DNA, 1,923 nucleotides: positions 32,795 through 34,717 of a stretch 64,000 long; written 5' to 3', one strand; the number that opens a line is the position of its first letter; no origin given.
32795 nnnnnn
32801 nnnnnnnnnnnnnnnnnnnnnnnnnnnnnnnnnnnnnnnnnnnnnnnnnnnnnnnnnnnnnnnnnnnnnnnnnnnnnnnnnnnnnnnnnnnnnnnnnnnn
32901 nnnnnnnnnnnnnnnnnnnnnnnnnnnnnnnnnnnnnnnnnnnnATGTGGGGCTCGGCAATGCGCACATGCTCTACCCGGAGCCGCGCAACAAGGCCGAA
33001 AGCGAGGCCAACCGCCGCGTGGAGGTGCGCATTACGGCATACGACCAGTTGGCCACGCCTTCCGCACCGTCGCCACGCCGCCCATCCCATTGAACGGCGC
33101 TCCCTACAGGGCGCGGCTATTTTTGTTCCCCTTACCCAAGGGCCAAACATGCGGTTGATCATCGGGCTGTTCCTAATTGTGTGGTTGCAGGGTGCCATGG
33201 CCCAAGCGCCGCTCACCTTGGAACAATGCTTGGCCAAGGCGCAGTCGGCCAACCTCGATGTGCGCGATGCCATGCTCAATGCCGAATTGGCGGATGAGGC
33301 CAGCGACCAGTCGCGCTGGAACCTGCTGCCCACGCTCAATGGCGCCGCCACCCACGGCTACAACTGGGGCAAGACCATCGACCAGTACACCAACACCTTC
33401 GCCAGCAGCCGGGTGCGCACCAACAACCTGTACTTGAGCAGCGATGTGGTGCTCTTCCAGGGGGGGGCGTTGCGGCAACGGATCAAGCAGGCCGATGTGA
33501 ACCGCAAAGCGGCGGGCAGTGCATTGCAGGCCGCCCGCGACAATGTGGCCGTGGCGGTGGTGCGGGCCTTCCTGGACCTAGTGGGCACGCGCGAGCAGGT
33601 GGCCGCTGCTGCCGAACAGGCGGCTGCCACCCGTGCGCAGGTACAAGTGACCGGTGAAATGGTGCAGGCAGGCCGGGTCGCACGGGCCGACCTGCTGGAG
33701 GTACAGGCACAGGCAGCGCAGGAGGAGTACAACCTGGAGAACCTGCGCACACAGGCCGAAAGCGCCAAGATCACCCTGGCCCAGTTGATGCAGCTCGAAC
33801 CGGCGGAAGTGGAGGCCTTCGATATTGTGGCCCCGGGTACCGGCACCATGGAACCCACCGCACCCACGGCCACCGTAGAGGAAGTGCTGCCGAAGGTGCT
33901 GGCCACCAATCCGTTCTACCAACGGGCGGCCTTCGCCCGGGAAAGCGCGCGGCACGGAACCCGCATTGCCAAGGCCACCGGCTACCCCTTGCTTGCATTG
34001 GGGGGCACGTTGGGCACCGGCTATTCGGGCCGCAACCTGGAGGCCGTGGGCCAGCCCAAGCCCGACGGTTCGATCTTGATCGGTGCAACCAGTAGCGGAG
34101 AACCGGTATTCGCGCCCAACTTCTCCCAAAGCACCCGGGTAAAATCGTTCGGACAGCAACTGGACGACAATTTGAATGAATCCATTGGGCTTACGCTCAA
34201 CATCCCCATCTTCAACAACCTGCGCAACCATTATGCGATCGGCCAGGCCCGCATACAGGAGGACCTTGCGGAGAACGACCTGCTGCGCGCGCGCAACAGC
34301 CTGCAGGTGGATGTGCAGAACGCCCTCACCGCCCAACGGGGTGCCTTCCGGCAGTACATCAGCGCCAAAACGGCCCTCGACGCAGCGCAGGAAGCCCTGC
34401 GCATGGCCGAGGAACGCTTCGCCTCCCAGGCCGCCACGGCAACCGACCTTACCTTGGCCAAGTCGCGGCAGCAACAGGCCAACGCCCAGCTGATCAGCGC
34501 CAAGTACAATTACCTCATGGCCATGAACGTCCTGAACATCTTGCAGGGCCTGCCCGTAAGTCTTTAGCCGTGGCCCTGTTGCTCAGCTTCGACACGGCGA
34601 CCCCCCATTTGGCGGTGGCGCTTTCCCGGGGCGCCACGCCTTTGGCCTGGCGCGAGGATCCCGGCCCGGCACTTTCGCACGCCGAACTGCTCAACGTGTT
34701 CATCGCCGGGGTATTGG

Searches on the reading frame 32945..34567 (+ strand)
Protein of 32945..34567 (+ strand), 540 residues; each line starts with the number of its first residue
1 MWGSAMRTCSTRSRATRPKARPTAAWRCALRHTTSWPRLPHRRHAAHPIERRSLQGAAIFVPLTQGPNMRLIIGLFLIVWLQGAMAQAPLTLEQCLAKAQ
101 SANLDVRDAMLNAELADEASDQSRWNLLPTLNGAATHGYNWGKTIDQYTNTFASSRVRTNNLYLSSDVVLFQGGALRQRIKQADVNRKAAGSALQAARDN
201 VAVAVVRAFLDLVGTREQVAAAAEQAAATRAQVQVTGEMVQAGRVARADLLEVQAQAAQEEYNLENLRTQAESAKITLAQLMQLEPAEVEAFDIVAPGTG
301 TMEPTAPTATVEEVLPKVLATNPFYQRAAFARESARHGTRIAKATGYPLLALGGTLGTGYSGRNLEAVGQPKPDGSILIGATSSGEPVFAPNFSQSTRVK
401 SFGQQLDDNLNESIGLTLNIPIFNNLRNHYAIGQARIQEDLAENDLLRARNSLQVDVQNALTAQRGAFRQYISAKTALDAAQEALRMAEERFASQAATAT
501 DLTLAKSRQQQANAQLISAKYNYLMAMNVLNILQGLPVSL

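Call 53: search_protein_families(library=pfam, proteins=[window:32945-34567:+], max_evalue=0.00001)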
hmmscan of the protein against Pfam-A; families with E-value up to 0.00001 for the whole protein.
window:32945-34567:+ (540 aa): 1 family
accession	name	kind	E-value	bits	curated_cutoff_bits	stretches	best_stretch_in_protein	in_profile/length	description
PF02321.23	OEP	-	3.5e-43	148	22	2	312-531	2-183/187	Outer membrane efflux protein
